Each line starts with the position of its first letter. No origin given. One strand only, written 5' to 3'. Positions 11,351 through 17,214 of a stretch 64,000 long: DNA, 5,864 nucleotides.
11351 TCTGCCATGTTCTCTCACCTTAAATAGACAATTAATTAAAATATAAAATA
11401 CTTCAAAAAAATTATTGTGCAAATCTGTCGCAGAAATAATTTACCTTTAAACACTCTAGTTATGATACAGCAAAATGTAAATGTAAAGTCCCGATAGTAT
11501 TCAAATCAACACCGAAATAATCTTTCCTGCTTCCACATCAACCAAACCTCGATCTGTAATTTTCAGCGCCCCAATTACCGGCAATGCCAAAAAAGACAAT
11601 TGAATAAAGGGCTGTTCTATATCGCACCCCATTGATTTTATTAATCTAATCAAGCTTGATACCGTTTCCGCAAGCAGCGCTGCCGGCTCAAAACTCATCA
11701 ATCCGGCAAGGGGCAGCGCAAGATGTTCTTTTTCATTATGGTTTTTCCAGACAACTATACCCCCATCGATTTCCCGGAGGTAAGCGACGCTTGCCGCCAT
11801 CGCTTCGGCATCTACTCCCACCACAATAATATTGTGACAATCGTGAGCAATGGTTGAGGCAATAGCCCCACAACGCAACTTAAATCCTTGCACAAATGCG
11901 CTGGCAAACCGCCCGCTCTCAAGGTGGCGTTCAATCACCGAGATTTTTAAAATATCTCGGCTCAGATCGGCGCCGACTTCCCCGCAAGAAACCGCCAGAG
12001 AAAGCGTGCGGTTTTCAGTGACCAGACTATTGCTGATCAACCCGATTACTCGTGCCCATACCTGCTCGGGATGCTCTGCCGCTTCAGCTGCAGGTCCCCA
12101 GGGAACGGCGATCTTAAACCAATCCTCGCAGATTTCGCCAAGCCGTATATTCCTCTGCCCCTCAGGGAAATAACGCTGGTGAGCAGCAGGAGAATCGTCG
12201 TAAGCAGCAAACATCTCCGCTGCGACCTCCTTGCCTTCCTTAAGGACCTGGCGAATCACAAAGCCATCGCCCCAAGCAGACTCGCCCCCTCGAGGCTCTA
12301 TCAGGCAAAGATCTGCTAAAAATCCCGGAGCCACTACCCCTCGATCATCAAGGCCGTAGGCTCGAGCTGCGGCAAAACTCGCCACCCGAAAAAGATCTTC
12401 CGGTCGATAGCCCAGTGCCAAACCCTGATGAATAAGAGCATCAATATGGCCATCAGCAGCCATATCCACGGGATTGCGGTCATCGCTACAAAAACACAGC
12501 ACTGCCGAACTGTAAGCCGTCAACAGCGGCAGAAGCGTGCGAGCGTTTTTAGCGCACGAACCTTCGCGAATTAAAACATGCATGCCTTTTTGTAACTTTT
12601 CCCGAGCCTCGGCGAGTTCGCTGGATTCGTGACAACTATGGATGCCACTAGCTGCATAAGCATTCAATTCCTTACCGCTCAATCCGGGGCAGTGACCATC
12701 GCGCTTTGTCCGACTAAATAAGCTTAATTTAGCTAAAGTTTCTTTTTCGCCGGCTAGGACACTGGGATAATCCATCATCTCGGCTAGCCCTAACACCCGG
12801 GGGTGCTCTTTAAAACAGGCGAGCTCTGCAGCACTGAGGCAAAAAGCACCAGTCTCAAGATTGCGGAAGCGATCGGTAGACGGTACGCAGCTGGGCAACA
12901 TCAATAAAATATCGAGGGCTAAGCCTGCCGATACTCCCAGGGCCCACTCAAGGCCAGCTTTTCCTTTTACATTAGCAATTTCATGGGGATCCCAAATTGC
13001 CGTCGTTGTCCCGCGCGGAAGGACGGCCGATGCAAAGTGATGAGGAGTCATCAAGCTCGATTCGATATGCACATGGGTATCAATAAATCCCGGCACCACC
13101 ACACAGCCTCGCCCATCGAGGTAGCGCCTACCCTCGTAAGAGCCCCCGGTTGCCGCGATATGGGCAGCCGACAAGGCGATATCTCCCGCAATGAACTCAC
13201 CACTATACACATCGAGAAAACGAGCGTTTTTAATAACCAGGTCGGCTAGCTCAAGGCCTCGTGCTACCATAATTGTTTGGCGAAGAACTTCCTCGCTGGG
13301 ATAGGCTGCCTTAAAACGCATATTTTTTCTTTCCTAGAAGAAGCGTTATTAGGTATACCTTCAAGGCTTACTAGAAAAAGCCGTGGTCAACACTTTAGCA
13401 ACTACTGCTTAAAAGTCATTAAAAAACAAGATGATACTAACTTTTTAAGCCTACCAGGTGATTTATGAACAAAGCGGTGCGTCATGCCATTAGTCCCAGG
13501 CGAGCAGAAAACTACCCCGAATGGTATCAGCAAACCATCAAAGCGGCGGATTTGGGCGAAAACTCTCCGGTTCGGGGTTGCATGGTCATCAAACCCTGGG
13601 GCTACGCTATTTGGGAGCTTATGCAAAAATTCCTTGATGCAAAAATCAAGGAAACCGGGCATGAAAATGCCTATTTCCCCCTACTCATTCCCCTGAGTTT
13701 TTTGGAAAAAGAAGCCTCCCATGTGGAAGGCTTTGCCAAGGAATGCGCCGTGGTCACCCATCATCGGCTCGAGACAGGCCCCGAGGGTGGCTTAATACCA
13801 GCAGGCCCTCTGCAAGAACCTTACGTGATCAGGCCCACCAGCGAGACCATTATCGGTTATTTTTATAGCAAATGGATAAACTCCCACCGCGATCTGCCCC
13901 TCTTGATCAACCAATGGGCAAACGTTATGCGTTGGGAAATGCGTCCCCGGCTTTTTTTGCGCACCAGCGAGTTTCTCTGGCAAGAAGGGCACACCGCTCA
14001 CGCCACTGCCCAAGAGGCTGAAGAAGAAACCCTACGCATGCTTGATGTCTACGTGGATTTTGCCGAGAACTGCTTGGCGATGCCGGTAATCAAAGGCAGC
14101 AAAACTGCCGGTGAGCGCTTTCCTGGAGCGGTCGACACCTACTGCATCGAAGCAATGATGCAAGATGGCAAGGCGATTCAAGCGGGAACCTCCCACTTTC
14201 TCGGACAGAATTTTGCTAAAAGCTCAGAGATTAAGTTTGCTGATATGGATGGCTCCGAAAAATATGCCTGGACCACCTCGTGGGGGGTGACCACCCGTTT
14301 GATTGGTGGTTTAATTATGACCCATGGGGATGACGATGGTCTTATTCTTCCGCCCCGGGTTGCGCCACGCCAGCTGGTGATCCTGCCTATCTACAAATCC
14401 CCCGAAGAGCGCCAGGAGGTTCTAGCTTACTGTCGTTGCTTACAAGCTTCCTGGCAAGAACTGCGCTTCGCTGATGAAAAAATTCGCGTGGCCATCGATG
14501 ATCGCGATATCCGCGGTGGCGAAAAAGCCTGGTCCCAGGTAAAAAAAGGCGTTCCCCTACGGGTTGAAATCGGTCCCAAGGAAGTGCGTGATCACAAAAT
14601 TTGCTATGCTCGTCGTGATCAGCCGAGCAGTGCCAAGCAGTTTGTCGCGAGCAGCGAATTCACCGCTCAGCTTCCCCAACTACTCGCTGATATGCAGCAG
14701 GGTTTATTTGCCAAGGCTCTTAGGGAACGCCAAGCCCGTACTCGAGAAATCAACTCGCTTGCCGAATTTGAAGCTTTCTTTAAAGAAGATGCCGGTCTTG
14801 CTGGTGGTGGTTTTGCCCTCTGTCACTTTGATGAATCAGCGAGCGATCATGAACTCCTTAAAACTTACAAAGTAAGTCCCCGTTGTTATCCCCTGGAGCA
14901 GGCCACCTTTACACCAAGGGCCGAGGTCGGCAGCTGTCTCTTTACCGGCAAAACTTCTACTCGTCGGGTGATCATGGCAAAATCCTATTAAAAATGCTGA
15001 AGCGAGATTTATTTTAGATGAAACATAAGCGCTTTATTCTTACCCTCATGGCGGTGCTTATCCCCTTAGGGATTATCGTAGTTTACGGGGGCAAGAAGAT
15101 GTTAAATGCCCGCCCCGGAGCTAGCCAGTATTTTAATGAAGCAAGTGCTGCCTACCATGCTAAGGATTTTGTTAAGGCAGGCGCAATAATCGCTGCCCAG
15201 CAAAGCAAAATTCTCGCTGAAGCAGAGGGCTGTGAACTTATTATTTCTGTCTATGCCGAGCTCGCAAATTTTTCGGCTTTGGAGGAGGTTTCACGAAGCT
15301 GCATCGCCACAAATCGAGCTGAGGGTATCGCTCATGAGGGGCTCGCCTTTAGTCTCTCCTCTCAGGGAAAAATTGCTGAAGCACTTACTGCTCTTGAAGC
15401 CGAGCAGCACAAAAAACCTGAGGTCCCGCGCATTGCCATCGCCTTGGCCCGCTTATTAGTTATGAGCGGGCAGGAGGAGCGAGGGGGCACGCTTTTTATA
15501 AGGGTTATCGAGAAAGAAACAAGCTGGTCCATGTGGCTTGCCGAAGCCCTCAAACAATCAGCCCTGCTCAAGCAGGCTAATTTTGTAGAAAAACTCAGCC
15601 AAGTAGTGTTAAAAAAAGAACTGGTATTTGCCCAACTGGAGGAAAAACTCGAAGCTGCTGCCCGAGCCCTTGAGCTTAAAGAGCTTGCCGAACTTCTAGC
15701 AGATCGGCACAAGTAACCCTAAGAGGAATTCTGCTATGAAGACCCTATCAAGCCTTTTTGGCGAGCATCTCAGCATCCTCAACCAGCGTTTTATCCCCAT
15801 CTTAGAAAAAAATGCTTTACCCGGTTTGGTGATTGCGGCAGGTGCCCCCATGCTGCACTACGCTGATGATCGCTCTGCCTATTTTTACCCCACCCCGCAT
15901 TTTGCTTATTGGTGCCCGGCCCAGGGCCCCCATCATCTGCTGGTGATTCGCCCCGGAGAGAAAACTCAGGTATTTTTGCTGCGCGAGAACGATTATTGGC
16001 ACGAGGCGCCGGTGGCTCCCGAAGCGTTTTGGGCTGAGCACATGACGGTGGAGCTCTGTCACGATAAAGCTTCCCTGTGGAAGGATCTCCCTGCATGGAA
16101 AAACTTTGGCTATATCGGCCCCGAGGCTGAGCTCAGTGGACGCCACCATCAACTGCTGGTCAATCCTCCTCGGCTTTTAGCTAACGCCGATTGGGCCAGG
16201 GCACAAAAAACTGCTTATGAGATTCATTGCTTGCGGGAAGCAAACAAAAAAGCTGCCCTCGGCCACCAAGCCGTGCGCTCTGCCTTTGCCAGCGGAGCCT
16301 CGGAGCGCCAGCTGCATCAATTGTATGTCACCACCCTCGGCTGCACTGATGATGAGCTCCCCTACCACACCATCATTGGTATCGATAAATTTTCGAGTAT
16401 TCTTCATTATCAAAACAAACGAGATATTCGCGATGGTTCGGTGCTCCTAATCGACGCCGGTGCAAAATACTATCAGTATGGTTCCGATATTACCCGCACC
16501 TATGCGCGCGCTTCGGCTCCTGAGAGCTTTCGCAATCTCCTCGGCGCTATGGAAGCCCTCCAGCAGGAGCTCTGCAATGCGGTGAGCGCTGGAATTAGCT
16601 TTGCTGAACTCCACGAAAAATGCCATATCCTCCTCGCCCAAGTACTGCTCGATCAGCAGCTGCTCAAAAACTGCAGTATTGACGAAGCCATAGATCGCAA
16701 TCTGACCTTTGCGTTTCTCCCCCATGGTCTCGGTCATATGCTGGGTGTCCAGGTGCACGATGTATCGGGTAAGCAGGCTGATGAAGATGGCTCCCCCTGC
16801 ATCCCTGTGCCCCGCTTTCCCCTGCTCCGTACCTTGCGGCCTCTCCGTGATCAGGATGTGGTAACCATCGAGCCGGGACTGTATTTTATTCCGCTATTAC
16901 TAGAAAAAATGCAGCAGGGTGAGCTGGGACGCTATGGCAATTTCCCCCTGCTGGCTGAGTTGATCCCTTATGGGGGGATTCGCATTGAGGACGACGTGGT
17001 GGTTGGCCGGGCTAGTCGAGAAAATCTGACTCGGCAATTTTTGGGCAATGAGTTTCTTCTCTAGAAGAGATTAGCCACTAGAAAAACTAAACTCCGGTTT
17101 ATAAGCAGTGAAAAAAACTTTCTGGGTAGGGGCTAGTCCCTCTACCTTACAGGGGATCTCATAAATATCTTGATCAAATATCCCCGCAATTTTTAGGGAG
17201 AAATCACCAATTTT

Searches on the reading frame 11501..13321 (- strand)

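Call 32: search_protein_families(library=pfam, proteins=[window:11501-13321:-], max_evalue=0.00001)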
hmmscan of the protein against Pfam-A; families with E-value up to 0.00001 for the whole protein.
window:11501-13321:- (606 aa): 3 families
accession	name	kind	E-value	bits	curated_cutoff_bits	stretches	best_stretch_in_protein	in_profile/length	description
PF13382.11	Adenine_deam_C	-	1.9e-56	190.6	27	1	433-598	2-167/169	Adenine deaminase C-terminal domain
PF01979.26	Amidohydro_1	-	1.5e-25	90.7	25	1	74-366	1-345/345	Amidohydrolase family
PF07969.17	Amidohydro_3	-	8.4e-09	35.8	29.7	0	204-343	307-446/472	Amidohydrolase family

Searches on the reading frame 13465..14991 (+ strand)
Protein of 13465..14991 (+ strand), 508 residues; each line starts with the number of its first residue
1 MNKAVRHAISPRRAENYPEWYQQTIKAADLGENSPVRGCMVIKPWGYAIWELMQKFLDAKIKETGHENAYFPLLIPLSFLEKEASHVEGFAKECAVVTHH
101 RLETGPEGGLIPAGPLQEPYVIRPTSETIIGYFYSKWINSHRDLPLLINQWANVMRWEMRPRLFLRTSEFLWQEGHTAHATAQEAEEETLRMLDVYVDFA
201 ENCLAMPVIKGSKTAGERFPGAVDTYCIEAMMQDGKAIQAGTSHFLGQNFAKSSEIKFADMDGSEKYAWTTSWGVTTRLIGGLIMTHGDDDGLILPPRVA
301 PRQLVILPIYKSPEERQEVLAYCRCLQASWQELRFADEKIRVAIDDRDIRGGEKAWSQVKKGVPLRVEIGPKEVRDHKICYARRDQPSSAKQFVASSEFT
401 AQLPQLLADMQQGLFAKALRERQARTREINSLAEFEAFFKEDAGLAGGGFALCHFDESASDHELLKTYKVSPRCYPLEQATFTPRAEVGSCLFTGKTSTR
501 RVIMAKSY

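Call 32: search_protein_families(library=pfam, proteins=[window:13465-14991:+], max_evalue=0.00001)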
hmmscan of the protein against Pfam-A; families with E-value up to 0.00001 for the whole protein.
window:13465-14991:+ (508 aa): 3 families
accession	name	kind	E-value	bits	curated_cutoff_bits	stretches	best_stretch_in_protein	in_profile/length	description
PF00587.30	tRNA-synt_2b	-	6.5e-15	56.1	29.3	1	117-283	8-175/179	tRNA synthetase class II core domain (G, H, P, S and T)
PF09180.16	ProRS-C_1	-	1.9e-08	34.7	31.5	1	446-508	9-71/71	Prolyl-tRNA synthetase, C-terminal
PF03129.25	HGTP_anticodon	-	1e-07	32.4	21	1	303-387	1-77/94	Anticodon binding domain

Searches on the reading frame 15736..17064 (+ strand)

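Call 33: search_protein_families(library=pfam, proteins=[window:15736-17064:+], max_evalue=0.00001)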
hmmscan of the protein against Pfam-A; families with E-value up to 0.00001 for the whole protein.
window:15736-17064:+ (442 aa): 2 families
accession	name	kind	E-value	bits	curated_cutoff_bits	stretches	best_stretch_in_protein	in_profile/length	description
PF00557.29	Peptidase_M24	-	1e-37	130.4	23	1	165-423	2-206/208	Metallopeptidase family M24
PF21216.2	PepQ_N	-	4.6e-29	101.7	27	1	7-149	2-148/152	Xaa-Pro dipeptidase, N-terminal domain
